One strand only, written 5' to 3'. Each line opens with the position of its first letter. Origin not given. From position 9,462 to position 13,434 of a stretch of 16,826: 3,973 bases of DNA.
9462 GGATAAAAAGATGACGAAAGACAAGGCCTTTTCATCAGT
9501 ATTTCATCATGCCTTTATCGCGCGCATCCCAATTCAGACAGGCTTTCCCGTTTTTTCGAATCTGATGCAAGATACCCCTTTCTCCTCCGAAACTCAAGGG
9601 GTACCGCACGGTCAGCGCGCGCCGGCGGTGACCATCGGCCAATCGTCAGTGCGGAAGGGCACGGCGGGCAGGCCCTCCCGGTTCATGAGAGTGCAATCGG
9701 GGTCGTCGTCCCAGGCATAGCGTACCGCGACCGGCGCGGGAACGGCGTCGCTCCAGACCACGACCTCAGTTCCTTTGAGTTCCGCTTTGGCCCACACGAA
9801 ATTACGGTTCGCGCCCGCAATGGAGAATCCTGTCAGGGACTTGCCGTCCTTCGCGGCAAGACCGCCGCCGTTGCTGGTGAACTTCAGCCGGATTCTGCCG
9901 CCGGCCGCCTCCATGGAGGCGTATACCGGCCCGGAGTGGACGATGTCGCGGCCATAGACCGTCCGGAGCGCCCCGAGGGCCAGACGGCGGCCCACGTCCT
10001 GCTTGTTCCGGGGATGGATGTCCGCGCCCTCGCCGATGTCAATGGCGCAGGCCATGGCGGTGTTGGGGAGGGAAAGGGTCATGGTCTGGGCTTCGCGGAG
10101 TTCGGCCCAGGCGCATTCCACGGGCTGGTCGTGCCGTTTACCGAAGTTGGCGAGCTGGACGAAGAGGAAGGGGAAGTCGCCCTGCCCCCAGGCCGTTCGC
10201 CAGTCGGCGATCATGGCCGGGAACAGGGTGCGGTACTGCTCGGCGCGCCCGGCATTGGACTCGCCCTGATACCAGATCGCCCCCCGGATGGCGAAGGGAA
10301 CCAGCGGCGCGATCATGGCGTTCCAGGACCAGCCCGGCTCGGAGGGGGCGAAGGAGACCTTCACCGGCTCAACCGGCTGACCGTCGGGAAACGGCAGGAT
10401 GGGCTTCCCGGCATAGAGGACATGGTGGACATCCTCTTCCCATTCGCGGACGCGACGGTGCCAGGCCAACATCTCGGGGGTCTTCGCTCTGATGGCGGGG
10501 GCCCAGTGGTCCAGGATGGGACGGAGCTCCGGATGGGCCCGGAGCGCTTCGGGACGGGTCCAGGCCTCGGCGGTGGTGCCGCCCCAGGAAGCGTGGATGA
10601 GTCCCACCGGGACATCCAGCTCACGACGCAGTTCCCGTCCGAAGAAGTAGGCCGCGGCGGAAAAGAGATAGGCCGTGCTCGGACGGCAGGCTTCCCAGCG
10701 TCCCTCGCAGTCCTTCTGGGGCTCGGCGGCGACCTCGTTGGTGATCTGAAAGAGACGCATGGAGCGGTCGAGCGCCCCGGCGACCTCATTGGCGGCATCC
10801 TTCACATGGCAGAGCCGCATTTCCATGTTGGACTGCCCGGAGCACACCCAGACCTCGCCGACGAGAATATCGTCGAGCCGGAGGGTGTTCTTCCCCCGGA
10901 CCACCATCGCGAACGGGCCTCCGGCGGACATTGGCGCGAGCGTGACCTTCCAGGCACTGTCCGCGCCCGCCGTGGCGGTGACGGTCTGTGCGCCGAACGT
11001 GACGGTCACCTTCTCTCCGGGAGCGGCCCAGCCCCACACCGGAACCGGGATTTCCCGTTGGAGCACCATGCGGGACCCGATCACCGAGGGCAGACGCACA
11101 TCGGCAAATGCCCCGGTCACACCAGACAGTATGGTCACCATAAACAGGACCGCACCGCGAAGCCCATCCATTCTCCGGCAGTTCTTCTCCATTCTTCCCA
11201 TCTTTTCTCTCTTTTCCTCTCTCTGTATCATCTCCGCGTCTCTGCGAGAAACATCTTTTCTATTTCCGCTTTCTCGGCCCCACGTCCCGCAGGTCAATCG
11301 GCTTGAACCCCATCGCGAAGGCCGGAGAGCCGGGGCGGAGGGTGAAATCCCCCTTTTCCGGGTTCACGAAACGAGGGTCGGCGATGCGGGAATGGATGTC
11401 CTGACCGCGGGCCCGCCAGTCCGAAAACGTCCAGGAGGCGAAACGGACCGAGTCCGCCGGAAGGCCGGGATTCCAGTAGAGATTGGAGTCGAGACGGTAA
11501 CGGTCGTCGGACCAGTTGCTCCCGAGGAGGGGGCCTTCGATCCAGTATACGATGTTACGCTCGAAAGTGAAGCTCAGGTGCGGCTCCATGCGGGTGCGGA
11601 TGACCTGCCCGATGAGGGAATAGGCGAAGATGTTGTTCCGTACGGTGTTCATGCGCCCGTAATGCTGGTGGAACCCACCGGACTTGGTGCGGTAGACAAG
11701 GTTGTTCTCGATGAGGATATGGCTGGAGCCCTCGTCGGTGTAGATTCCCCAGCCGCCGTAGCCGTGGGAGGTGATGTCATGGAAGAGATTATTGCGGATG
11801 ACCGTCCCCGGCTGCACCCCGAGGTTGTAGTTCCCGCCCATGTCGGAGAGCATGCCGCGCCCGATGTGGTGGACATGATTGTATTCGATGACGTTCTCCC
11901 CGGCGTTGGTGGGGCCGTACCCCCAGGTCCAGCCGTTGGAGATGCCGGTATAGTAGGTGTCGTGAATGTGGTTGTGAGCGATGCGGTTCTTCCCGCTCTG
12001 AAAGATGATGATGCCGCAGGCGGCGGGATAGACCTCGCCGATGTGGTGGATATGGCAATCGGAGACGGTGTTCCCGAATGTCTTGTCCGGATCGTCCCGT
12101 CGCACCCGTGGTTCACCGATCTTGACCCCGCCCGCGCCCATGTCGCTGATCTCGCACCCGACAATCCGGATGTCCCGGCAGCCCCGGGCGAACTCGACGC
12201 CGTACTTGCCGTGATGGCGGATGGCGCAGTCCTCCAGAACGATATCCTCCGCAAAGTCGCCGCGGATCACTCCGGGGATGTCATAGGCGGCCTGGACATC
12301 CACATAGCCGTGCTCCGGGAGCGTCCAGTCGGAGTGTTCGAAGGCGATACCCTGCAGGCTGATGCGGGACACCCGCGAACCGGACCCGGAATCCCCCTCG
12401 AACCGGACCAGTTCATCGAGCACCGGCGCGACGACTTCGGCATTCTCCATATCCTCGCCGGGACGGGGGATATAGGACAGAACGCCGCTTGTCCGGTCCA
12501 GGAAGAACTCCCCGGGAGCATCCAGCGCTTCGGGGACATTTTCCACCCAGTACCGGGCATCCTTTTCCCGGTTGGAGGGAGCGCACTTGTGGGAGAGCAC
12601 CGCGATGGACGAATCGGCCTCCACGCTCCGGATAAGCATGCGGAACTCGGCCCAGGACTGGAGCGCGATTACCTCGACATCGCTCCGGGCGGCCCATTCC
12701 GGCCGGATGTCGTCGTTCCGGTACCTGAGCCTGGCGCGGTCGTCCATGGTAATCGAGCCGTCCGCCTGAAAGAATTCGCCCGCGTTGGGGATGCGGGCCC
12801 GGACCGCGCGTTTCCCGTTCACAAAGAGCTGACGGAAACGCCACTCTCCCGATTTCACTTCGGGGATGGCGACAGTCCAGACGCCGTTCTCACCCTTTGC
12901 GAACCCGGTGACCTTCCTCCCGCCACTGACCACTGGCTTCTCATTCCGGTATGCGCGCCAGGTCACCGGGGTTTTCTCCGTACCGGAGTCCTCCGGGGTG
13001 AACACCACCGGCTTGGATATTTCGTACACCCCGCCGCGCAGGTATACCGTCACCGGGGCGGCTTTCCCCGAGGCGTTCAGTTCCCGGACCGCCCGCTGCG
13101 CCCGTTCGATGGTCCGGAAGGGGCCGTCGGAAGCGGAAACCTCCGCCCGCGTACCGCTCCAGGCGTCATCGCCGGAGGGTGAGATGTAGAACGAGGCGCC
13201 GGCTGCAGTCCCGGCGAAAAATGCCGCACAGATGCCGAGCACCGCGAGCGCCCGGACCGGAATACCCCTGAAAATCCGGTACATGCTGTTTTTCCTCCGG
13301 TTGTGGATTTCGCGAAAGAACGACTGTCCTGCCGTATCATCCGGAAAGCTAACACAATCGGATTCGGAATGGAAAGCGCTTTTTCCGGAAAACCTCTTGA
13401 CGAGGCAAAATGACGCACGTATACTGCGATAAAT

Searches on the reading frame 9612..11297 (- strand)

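Call 51: search_protein_families(library=pfam, proteins=[window:9612-11297:-], max_evalue=0.001)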
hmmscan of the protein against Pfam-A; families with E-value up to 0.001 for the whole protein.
window:9612-11297:- (561 aa): 1 family
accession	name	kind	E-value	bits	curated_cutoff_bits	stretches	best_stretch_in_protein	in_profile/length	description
PF03629.24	SASA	-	1.7e-19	70.7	24.8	2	336-440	119-221/226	Carbohydrate esterase, sialic acid-specific acetylesterase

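Call 74: search_protein_families(library=ncbifam, proteins=[window:9612-11297:-], max_evalue=0.001)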
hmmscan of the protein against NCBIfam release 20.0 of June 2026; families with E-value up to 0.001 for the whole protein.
window:9612-11297:- (561 aa): 1 family
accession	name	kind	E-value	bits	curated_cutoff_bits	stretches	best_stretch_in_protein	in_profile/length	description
NF033510.3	Ca_tandemer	repeat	3.9e-05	23.9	50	1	87-122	35-71/96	Ca2+-stabilized repeat-containing adhesin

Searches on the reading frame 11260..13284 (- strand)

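Call 51: search_protein_families(library=pfam, proteins=[window:11260-13284:-], max_evalue=0.001)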
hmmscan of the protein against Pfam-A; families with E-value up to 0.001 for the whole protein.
window:11260-13284:- (674 aa): 3 families
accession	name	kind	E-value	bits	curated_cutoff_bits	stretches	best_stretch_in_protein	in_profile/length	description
PF13229.12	Beta_helix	-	1.2e-16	61.1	25.9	2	347-502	10-135/158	Right handed beta helix region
PF21231.2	GH141_M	-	3.6e-09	37.1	27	1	135-274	3-156/156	GH141 insertion domain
PF05048.19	NosD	-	0.00093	19.1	23.6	0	360-478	60-153/212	Periplasmic copper-binding protein (NosD)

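Call 74: search_protein_families(library=ncbifam, proteins=[window:11260-13284:-], max_evalue=0.001)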
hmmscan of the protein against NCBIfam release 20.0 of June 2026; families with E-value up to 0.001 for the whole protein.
window:11260-13284:- (674 aa): 2 families
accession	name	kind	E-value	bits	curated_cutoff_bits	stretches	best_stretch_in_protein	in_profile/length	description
NF041899.1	pec_ly_PelN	equivalog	1.5e-05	24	740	1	15-119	11-112/437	pectate lyase PelN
TIGR03804.1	para_beta_helix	repeat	0.00025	20.6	19.45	0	513-553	1-39/44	parallel beta-helix repeat protein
